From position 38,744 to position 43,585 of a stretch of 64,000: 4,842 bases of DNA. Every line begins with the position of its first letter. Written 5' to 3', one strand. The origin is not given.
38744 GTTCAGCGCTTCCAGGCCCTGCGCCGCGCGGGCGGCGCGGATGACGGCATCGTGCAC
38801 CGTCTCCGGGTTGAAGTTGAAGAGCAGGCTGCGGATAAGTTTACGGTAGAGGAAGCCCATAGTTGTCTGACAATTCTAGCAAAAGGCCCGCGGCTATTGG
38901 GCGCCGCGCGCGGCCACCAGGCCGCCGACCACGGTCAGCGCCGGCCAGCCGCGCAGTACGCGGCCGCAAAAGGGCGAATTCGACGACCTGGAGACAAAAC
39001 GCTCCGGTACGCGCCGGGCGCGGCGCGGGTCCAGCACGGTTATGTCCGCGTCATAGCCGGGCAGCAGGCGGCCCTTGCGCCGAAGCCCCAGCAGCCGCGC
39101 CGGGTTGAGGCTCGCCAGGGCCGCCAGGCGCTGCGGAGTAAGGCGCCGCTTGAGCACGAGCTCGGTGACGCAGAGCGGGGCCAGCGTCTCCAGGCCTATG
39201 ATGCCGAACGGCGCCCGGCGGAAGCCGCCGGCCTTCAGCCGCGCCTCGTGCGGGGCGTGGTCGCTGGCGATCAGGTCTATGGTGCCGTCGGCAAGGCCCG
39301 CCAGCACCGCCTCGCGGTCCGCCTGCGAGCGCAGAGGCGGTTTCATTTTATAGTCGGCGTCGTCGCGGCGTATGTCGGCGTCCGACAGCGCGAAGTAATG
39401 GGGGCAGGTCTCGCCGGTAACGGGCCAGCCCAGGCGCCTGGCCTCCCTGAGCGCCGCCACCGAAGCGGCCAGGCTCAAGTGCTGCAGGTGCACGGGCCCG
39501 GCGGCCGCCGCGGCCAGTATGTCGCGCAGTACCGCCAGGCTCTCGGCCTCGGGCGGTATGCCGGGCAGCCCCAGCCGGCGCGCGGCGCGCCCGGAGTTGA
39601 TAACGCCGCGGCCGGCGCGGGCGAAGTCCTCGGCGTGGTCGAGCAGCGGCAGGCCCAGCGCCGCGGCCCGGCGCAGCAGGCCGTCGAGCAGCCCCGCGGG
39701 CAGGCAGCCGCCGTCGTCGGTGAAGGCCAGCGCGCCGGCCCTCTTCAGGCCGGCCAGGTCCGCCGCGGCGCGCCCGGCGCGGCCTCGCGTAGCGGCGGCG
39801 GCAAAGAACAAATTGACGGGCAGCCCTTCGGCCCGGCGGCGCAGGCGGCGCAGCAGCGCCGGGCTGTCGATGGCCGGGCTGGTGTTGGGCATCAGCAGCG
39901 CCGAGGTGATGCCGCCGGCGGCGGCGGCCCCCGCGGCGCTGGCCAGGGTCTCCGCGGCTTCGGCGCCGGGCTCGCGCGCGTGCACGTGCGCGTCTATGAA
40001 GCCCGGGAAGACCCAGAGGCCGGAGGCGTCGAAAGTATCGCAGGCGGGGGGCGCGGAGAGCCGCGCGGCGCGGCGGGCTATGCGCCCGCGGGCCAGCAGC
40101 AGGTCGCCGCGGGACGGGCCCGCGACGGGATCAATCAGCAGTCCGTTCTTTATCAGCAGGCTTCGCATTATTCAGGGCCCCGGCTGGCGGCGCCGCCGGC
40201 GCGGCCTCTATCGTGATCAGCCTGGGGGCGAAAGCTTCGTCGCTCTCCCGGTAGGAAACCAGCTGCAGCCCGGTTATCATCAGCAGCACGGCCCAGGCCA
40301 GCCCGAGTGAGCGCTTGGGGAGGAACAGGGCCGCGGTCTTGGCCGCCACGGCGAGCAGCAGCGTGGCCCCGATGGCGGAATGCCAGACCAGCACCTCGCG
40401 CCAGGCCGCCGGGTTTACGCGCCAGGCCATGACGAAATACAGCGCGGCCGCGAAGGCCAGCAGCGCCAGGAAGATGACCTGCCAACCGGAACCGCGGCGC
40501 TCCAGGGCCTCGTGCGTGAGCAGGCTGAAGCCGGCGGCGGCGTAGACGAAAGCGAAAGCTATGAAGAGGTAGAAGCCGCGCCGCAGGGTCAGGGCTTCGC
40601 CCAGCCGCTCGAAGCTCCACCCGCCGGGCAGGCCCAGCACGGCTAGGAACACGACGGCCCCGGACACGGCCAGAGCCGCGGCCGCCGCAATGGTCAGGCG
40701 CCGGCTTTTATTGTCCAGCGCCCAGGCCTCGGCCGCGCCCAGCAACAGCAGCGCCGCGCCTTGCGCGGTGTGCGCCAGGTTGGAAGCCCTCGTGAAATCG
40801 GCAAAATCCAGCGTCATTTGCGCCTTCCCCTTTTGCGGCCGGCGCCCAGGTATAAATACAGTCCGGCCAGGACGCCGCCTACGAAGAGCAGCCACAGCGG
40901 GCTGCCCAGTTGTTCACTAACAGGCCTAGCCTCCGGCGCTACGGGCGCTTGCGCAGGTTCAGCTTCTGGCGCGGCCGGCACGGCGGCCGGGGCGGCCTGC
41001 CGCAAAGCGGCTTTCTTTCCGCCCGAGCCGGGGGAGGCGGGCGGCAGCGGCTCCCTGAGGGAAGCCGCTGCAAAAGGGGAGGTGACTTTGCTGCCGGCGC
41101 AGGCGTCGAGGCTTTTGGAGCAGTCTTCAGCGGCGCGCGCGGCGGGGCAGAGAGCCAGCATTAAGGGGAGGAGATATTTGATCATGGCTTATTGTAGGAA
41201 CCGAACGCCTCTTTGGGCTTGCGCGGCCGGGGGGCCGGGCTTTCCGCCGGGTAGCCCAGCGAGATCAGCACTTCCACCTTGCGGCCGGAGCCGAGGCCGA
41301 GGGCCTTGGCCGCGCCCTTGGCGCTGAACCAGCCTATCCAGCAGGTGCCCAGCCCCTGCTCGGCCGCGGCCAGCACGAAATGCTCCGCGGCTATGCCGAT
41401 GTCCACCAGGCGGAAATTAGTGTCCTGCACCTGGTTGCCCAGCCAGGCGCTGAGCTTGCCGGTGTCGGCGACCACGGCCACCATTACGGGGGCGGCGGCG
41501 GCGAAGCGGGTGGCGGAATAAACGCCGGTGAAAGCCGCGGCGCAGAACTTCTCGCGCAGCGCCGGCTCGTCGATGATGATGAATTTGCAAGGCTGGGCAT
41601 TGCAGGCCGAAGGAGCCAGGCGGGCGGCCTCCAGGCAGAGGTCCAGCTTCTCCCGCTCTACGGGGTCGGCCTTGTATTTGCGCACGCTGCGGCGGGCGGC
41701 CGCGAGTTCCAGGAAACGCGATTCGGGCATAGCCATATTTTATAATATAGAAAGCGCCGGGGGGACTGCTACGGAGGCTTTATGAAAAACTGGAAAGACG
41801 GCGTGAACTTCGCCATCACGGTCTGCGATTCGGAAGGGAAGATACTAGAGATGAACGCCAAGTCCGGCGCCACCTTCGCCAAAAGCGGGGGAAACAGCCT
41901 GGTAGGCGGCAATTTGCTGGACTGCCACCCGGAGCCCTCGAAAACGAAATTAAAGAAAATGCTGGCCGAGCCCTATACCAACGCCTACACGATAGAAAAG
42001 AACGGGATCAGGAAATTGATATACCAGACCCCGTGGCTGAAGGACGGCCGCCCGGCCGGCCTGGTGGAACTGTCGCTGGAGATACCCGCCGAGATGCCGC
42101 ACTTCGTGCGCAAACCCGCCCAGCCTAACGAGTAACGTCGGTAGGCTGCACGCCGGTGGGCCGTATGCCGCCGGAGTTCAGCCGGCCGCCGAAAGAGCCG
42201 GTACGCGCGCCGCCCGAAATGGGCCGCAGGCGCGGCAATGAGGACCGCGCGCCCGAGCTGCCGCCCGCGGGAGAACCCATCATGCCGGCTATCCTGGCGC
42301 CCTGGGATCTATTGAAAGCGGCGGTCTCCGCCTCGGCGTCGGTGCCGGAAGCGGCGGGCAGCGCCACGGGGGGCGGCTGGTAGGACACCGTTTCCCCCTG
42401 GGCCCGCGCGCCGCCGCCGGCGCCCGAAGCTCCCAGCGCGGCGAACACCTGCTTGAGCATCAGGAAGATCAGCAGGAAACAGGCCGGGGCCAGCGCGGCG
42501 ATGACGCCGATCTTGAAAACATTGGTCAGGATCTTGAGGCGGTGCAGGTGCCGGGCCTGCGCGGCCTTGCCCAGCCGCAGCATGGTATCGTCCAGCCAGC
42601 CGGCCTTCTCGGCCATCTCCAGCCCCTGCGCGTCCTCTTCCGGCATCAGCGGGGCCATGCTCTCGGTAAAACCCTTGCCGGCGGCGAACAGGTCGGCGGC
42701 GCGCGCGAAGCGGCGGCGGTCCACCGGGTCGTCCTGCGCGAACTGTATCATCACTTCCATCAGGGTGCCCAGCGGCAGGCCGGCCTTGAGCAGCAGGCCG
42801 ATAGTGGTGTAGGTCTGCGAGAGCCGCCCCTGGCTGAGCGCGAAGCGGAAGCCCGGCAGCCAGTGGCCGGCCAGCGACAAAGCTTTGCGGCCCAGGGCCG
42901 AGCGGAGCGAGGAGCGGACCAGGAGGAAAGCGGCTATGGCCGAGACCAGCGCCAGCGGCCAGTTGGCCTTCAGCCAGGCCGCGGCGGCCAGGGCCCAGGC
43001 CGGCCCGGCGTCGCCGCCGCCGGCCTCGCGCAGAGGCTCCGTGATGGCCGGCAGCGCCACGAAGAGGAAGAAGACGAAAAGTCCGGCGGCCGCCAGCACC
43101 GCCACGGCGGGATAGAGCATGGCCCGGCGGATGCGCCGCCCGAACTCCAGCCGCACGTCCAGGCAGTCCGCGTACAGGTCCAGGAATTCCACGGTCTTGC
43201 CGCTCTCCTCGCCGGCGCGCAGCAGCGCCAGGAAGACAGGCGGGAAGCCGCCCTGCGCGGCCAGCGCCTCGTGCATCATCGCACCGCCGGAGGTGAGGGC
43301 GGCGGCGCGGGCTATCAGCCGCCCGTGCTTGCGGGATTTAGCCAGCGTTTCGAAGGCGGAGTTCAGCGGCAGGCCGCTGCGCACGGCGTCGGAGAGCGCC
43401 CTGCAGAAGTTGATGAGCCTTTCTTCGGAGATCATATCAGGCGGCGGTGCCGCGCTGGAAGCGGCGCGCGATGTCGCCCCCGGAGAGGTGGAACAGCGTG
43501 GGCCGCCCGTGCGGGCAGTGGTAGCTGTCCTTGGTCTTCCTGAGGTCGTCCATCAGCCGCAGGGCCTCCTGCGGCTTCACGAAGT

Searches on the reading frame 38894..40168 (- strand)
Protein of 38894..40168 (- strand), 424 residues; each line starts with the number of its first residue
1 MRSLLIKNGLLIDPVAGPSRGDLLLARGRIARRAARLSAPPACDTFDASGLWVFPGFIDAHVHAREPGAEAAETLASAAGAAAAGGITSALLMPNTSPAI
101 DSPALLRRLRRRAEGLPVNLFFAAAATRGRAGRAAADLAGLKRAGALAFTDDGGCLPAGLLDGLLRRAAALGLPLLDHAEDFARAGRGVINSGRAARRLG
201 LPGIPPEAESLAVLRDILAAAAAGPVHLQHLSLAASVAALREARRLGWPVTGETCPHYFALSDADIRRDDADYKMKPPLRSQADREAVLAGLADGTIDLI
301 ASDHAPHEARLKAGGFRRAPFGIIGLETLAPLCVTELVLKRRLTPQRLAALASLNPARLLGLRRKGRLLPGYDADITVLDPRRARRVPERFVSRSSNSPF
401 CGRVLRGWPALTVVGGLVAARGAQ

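Call 20: search_protein_families(library=pfam, proteins=[window:38894-40168:-], max_evalue=0.00001)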
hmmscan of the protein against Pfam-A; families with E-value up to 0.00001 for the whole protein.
window:38894-40168:- (424 aa): 2 families
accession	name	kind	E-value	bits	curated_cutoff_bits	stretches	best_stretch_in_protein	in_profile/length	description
PF01979.26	Amidohydro_1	-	7.6e-27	94.9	25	1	52-416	1-342/345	Amidohydrolase family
PF07969.17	Amidohydro_3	-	1e-14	55.4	29.7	1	340-416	404-468/472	Amidohydrolase family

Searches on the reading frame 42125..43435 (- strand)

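Call 20: search_protein_families(library=pfam, proteins=[window:42125-43435:-], max_evalue=0.00001)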
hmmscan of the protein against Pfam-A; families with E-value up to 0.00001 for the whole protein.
window:42125-43435:- (436 aa): 1 family
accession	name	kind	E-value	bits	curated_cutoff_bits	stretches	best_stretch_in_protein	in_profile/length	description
PF00482.28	T2SSF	-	2.5e-29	102.2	25.2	2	10-129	1-125/125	Type II secretion system (T2SS), protein F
